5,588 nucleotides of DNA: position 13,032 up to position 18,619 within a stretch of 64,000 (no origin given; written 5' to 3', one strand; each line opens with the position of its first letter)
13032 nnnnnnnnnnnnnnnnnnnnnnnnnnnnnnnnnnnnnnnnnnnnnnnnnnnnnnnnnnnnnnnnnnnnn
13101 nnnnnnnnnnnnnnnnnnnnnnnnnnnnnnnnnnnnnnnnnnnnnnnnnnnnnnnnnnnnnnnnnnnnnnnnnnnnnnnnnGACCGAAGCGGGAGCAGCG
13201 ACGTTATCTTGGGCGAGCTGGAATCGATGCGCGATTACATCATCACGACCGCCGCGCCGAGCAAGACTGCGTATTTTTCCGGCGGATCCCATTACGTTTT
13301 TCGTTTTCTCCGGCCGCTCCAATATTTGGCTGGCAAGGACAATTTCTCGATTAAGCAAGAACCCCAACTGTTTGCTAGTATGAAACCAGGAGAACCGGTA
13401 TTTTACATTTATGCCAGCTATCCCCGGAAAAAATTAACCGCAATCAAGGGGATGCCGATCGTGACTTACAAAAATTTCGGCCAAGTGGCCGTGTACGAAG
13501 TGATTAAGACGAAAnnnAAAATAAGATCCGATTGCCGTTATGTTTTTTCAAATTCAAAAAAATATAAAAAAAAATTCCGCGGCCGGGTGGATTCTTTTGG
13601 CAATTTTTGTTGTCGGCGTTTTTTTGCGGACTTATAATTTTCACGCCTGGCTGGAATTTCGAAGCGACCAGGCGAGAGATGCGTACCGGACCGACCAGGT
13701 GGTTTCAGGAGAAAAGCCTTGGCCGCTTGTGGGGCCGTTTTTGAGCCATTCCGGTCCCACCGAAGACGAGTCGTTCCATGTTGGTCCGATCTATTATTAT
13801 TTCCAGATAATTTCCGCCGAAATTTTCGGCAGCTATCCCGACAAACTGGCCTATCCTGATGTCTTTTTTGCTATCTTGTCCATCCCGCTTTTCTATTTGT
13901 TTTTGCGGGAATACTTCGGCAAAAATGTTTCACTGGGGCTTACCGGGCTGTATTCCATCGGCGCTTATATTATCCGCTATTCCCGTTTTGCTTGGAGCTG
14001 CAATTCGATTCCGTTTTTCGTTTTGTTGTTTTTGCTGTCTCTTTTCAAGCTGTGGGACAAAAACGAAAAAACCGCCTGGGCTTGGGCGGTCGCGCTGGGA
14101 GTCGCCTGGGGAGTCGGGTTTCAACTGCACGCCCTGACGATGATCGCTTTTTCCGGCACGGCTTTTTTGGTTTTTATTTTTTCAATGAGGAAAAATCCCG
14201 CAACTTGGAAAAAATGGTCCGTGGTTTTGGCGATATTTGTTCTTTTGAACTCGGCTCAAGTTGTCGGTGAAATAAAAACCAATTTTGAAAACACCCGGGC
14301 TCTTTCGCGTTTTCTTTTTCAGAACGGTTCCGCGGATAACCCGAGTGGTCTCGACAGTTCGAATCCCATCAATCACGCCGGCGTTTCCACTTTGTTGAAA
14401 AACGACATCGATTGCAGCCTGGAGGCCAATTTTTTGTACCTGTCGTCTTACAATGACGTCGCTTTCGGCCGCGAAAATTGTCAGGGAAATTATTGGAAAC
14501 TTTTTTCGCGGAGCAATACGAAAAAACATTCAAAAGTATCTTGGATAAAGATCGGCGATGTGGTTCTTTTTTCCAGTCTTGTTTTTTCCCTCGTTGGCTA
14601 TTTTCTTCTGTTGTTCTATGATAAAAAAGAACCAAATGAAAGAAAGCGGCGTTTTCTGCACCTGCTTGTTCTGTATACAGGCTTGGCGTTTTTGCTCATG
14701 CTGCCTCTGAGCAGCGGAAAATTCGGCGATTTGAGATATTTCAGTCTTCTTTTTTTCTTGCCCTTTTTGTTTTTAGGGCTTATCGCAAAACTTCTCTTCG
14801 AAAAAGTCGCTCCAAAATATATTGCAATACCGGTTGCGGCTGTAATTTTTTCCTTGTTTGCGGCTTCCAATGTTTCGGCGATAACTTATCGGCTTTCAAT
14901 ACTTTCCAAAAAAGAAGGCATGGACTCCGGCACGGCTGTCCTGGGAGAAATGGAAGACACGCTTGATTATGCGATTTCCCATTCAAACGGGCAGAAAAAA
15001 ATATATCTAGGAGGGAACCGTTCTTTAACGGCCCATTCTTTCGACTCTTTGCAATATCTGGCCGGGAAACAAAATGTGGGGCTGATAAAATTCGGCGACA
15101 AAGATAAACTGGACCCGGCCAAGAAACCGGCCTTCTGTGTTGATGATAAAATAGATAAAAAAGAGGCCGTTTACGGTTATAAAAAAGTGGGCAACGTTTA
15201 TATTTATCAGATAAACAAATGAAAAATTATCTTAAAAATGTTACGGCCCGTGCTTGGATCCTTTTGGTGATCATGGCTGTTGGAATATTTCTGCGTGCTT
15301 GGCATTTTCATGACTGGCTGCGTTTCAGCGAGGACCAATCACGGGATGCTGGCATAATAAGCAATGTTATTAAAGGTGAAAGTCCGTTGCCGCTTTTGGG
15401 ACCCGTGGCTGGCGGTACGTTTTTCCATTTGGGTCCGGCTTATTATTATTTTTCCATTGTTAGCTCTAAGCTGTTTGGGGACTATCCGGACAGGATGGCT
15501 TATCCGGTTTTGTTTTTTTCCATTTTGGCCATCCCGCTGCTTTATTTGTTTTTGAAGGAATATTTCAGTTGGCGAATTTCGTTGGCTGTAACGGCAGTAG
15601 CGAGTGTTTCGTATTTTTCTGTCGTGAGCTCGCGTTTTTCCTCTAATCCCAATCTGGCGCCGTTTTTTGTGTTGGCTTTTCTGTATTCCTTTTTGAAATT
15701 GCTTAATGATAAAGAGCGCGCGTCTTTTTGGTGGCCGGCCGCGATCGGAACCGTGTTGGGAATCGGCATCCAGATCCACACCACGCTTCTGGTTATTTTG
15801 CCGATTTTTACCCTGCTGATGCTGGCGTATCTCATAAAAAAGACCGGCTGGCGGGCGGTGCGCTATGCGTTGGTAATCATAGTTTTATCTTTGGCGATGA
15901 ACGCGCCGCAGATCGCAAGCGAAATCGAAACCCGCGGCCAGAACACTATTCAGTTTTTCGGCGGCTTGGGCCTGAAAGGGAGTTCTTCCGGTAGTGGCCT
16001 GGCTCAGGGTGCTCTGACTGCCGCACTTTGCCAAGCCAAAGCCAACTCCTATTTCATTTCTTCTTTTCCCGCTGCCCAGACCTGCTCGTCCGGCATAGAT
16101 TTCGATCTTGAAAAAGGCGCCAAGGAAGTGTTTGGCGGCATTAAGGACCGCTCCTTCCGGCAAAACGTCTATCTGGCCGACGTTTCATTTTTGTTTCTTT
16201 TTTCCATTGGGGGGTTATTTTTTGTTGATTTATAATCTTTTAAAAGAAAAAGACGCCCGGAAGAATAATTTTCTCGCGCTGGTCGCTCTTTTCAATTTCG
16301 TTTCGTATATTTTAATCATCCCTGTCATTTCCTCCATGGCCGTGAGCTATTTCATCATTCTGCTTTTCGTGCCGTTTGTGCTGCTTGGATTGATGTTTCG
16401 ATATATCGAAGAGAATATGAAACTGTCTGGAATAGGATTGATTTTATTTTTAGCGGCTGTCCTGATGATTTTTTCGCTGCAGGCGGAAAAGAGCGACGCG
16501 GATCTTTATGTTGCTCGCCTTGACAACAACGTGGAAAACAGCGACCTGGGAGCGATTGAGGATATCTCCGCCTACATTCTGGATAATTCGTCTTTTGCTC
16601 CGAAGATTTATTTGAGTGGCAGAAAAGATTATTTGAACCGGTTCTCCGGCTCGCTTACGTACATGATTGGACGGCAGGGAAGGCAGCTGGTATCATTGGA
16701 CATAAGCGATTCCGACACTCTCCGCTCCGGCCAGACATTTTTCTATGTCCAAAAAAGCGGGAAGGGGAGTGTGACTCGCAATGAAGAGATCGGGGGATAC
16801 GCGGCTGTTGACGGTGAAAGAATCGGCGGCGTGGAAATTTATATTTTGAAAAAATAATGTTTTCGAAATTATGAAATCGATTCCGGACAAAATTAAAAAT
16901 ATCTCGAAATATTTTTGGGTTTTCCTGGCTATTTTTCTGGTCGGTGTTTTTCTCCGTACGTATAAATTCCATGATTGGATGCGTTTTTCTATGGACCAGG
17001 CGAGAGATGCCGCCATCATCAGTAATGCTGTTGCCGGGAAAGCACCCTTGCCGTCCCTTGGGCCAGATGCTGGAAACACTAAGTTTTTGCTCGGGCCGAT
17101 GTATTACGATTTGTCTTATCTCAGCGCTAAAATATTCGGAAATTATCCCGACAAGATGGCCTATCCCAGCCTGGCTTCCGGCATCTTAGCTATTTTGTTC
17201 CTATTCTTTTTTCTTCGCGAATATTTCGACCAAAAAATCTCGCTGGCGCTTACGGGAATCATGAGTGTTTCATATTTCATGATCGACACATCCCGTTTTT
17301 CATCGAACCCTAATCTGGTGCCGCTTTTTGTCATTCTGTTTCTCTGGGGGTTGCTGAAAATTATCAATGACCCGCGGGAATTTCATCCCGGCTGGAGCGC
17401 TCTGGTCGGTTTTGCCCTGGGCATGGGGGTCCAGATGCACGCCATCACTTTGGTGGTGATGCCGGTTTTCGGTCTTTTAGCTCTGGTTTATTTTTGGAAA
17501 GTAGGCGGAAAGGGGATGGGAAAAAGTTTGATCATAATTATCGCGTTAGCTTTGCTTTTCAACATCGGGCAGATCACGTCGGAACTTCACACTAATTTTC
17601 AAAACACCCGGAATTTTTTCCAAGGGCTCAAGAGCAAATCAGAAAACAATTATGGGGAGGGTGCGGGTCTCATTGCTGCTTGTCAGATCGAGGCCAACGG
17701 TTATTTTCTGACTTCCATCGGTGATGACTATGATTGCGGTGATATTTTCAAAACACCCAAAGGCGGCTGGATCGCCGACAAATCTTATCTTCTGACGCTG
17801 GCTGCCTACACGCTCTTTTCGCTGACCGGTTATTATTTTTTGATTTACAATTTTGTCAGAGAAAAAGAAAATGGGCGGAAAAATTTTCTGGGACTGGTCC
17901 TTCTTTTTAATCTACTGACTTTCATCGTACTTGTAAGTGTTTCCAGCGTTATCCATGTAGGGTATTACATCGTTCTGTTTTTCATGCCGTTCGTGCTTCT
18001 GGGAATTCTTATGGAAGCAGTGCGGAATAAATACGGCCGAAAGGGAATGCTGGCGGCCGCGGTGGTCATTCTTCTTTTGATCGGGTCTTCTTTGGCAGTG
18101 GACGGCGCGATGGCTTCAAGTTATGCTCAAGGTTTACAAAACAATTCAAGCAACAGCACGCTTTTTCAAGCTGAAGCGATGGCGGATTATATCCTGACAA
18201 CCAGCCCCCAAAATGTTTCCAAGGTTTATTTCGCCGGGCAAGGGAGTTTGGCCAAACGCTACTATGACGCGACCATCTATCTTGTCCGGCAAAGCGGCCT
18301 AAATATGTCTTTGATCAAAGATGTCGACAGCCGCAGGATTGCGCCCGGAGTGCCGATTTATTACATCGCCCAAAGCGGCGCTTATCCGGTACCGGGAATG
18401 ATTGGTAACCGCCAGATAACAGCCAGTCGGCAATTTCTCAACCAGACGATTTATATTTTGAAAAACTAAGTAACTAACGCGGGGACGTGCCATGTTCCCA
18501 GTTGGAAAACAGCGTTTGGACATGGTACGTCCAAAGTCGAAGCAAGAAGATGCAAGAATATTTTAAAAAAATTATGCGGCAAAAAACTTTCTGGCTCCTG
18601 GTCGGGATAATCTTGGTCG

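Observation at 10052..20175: Tandem array of six paralogous GT-C membrane glycosyltransferases with divergent soluble C-terminal domains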

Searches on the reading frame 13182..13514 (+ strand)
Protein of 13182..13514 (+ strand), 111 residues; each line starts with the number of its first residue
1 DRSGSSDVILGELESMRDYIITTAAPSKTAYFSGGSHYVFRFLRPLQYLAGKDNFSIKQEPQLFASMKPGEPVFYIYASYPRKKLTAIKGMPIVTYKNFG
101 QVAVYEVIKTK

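Call 77: predict_structure(alignment_id=A4)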
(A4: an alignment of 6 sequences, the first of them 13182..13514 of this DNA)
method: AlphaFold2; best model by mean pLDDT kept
length: 111 residues; sequences in the alignment: 6
mean_pLDDT: 80.5   pTM: 0.74
mean pLDDT of the five models: 80.5, 79.8, 79.5, 70.7, 69.6
residues with pLDDT >= 90: 15; 70-90: 76; 50-70: 14; < 50: 6
segments of 3 or more residues with pLDDT < 50: 1-6
pLDDT, mean of each block of 10 residues (from residue 1): 50 89 80 85 89 86 72 82 76 88 88 73
secondary structure, 60 per line:
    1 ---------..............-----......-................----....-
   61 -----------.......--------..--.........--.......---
elements in order: H10-23 E29-34 H36-51 E56-59 E72-78 E91-99 E102-108

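Call 79: fold_search(model_id=the predicted structure, library=pdb)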
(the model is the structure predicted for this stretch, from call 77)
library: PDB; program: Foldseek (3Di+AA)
matches with E <= 10: 746; with E <= 0.001: 0
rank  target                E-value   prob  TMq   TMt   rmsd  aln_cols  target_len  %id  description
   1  2ift_B                4.8e-03  0.85  0.36  0.26   9.8       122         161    9  Crystal structure of putative methylase HI0767 from Haemophilus influenzae. NESG target IR102. (released 2006-10-10)
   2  2ift_A                8.1e-03  0.82  0.36  0.24   9.8       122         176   10  Crystal structure of putative methylase HI0767 from Haemophilus influenzae. NESG target IR102. (released 2006-10-10)
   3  2fpo_F                1.4e-02  0.51  0.32  0.22   9.8       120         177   12  Putative methyltransferase yhhF from Escherichia coli. (released 2006-02-28)
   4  2fpo_C                3.5e-02  0.63  0.39  0.27   8.2       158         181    8  Putative methyltransferase yhhF from Escherichia coli. (released 2006-02-28)
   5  2fhp_A                3.7e-02  0.69  0.40  0.26   8.1       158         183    6  Crystal Structure of Putative Methylase from Enterococcus faecalis (released 2006-02-07)
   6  2esr_A                4.9e-02  0.66  0.33  0.24   9.0        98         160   12  conserved hypothetical protein- streptococcus pyogenes (released 2006-02-07)
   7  2o7p_A                6.4e-02  0.28  0.34  0.14   9.4       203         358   11  The crystal structure of RibD from Escherichia coli in complex with the oxidised NADP+ cofactor in the active site of  (released 2007-02-13)
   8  2dy0_A                6.8e-02  0.33  0.29  0.19   8.5        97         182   10  Crystal structure of project JW0458 from Escherichia coli (released 2007-03-04)
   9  6p8c_A                7.8e-02  0.16  0.26  0.15  11.7       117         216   10  2,5-diamino-6-(ribosylamino)-4(3H)-pyrimidinone 5'-phosphate reductase (MthRED) from Methanothermobacter thermautotrop (released 2020-06-10)
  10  2fpo_A                8.3e-02  0.35  0.35  0.23   9.8       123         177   10  Putative methyltransferase yhhF from Escherichia coli. (released 2006-02-28)
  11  2l8k_MODEL_1_A        8.9e-02  0.57  0.44  0.40   7.6       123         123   11  NMR Structure of the Arterivirus nonstructural protein 7 alpha (nsp7 alpha) (released 2011-07-06)
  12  2ith_MODEL_1_A        9.5e-02  0.21  0.30  0.22  10.5       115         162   11  NMR Structure of Haloferax volcanii DHFR (released 2007-09-04)
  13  3fri                  1.0e-01  0.41  0.42  0.24   7.1       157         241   10  Structure of the 16S rRNA methylase RmtB, I222 (released 2009-08-11)
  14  2obc_A                1.0e-01  0.21  0.28  0.10  10.1        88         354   14  The crystal structure of RibD from Escherichia coli in complex with a substrate analogue, ribose 5-phosphate (beta for (released 2007-02-13)
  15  2fpo_B                1.0e-01  0.18  0.28  0.20  10.0       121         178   11  Putative methyltransferase yhhF from Escherichia coli. (released 2006-02-28)
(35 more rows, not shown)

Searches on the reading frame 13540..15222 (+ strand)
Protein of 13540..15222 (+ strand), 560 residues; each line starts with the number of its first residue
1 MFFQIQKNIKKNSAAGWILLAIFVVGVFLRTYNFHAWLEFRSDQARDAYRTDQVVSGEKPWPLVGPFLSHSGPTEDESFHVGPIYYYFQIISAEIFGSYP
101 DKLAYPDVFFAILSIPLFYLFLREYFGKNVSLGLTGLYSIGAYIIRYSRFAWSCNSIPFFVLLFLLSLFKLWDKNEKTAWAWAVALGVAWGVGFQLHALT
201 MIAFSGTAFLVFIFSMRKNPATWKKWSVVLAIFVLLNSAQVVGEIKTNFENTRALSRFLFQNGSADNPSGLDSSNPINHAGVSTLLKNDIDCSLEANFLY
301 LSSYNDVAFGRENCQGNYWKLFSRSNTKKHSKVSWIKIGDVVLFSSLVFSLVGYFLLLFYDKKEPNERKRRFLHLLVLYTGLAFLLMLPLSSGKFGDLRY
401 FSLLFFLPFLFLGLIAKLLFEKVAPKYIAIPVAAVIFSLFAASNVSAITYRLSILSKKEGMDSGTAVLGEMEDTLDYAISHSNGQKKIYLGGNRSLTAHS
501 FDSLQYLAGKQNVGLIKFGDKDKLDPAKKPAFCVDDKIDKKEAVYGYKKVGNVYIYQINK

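Call 5: search_protein_families(library=pfam, proteins=[window:13540-15222:+], max_evalue=0.01)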
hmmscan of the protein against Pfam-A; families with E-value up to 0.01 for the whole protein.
window:13540-15222:+ (560 aa): 1 family
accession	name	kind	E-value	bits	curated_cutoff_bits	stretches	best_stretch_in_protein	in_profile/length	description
PF13231.12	PMT_2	-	6.3e-08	33.4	26.1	1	82-234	3-152/160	Dolichyl-phosphate-mannose-protein mannosyltransferase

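Call 6: search_protein_families(library=ncbifam, proteins=[window:13540-15222:+], max_evalue=0.01)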
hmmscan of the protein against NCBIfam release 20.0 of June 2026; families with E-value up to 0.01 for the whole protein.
window:13540-15222:+ (560 aa): 1 family
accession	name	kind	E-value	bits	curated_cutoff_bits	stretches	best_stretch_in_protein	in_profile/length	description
TIGR03663.1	TIGR03663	subfamily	2.8e-07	29.9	126.25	1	82-225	52-192/435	flippase activity-associated protein Agl23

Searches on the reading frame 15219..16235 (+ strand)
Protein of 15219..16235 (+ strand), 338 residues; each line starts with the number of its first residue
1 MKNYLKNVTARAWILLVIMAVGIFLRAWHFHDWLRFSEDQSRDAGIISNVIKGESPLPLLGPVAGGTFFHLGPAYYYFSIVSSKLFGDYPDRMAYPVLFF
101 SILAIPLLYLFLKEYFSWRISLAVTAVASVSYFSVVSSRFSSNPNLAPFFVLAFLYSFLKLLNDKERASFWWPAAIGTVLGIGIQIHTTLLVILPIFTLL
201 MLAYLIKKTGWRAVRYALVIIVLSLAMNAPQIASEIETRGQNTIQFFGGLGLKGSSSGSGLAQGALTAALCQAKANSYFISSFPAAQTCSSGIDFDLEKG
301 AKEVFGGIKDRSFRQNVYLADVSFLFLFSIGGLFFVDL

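Call 5: search_protein_families(library=pfam, proteins=[window:15219-16235:+], max_evalue=0.01)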
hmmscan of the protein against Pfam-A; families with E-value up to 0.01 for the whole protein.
window:15219-16235:+ (338 aa): 1 family
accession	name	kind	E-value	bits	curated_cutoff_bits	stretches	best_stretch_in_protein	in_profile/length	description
PF13231.12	PMT_2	-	3.2e-08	34.4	26.1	1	73-231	4-157/160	Dolichyl-phosphate-mannose-protein mannosyltransferase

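Call 6: search_protein_families(library=ncbifam, proteins=[window:15219-16235:+], max_evalue=0.01)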
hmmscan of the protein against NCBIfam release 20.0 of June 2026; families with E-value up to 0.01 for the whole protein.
window:15219-16235:+ (338 aa): 1 family
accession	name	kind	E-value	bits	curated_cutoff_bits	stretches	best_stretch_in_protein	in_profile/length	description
TIGR03663.1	TIGR03663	subfamily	1.2e-05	24.6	126.25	1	72-210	52-187/435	flippase activity-associated protein Agl23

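Call 58: find_encoding_contigs(protein=window:15219-16235:+, flank=10000, max_places=6)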
Protein window:15219-16235:+ (338 aa): 1 contig read that carries it; 1 place shown.
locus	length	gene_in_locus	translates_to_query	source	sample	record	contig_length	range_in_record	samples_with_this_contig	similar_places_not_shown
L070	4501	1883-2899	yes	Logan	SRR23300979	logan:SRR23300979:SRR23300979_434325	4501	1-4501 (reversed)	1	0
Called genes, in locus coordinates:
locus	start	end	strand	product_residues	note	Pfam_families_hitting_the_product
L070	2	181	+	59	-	?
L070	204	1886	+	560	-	PF13231:PMT_2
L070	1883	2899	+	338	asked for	PF13231:PMT_2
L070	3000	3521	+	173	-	-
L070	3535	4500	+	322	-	?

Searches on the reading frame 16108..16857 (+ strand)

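Call 5: search_protein_families(library=pfam, proteins=[window:16108-16857:+], max_evalue=0.01)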
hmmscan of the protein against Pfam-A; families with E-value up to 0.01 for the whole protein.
window:16108-16857:+ (249 aa): 0 families

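Call 6: search_protein_families(library=ncbifam, proteins=[window:16108-16857:+], max_evalue=0.01)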
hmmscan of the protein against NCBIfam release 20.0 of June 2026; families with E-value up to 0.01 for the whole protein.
window:16108-16857:+ (249 aa): 2 families
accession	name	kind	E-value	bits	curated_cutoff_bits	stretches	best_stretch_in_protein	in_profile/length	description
NF045888.1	PhCholSynBrdy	equivalog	0.0052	16.3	400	1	50-124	134-214/243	phosphatidylcholine synthase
TIGR02865.1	spore_II_E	equivalog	0.0092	14.1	490.8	0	35-129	23-109/764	stage II sporulation protein E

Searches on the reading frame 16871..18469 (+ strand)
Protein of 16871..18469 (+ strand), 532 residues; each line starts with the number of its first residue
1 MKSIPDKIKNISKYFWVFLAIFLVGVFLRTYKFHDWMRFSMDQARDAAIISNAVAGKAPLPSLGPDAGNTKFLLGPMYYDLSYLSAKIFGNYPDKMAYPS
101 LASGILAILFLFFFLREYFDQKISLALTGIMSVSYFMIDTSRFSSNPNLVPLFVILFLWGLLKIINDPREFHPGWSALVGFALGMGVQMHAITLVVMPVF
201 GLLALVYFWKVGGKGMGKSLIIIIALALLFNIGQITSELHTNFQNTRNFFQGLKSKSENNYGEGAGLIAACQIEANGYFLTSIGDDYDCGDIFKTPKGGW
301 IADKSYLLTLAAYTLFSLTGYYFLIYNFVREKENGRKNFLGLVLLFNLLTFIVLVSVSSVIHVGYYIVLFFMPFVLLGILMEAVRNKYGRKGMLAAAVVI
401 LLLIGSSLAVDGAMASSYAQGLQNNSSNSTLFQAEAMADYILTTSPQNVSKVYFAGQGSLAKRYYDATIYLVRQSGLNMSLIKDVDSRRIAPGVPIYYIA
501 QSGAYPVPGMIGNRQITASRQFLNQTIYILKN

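Call 5: search_protein_families(library=pfam, proteins=[window:16871-18469:+], max_evalue=0.01)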
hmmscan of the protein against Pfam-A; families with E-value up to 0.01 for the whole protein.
window:16871-18469:+ (532 aa): 2 families
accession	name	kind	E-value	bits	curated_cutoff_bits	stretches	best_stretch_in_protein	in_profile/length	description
PF13231.12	PMT_2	-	1.4e-10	42.1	26.1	1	76-229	4-154/160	Dolichyl-phosphate-mannose-protein mannosyltransferase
PF01757.29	Acyl_transf_3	-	0.007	15.9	31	1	318-432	134-248/326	Acyltransferase domain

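Call 6: search_protein_families(library=ncbifam, proteins=[window:16871-18469:+], max_evalue=0.01)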
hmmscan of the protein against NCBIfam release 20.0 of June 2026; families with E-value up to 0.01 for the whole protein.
window:16871-18469:+ (532 aa): 1 family
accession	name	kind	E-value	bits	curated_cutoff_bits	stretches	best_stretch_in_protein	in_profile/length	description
TIGR03663.1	TIGR03663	subfamily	1.4e-06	27.6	126.25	1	75-216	52-190/435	flippase activity-associated protein Agl23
